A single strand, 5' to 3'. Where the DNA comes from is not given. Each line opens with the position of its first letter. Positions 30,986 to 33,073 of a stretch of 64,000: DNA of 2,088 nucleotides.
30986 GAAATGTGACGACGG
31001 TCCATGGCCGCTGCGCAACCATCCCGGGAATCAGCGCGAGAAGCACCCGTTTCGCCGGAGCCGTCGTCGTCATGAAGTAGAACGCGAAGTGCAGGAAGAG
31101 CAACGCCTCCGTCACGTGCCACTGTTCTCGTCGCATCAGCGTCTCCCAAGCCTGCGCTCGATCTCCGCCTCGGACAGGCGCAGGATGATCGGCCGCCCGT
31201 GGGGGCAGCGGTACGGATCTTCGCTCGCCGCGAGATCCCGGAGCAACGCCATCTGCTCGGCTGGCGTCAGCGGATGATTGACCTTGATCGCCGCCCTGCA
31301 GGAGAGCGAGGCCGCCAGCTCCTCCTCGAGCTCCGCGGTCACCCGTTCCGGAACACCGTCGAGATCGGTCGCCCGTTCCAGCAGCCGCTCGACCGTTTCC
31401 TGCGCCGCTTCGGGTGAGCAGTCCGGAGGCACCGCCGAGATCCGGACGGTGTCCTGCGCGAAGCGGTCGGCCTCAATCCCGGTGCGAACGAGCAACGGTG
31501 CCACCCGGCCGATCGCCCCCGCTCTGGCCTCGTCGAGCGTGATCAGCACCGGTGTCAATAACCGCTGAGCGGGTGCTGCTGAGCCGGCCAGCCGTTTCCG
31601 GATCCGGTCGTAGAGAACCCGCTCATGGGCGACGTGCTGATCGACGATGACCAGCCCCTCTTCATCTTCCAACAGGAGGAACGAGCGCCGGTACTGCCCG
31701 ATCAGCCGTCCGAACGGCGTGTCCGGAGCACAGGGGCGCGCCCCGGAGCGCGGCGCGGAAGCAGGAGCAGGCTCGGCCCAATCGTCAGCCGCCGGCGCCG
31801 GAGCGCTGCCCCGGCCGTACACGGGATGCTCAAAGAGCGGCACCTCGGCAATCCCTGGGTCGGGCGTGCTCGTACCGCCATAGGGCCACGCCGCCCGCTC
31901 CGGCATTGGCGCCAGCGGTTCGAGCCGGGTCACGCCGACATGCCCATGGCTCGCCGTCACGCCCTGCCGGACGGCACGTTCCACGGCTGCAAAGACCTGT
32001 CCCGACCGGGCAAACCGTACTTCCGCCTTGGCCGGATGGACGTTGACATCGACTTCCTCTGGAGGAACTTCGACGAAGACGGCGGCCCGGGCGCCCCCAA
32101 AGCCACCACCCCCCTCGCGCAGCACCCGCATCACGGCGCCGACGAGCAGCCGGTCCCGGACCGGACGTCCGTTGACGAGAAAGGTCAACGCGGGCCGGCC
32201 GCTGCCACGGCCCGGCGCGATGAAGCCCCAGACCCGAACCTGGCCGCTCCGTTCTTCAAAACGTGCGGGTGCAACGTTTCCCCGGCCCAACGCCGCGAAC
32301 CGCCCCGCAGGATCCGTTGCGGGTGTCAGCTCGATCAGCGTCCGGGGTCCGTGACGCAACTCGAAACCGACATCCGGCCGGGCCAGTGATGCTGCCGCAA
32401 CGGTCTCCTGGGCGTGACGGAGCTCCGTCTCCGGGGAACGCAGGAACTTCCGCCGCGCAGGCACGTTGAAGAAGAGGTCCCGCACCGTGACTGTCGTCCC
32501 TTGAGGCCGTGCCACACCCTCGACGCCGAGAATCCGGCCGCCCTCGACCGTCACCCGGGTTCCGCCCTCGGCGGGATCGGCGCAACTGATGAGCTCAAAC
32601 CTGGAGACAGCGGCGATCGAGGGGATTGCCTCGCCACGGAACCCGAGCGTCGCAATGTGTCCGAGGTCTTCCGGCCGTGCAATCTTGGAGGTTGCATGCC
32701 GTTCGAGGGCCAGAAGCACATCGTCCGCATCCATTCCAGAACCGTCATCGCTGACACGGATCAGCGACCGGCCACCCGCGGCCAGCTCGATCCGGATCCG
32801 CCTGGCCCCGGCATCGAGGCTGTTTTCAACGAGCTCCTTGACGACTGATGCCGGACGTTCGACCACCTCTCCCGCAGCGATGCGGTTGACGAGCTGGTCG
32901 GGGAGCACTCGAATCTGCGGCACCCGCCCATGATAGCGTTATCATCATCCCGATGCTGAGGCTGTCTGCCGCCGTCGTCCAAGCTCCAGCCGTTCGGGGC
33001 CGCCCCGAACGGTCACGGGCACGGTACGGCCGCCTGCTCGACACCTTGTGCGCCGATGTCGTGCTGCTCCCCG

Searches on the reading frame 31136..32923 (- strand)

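Call 66: search_protein_families(library=pfam, proteins=[window:31136-32923:-], max_evalue=0.00001)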
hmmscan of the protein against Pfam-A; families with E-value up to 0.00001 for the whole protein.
window:31136-32923:- (595 aa): 4 families
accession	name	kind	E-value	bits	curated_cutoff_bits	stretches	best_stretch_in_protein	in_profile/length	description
PF08676.16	MutL_C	-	3.3e-31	108.3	25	1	408-552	1-142/142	MutL C terminal dimerisation domain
PF01119.25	DNA_mis_repair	-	9.2e-18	64.4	26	1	221-320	15-116/119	DNA mismatch repair protein, C-terminal domain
PF13589.12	HATPase_c_3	-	6.7e-10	39.6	25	1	25-83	4-64/137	Histidine kinase-, DNA gyrase B-, and HSP90-like ATPase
PF02518.31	HATPase_c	-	7.4e-07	30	26.4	1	22-78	4-63/111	Histidine kinase-, DNA gyrase B-, and HSP90-like ATPase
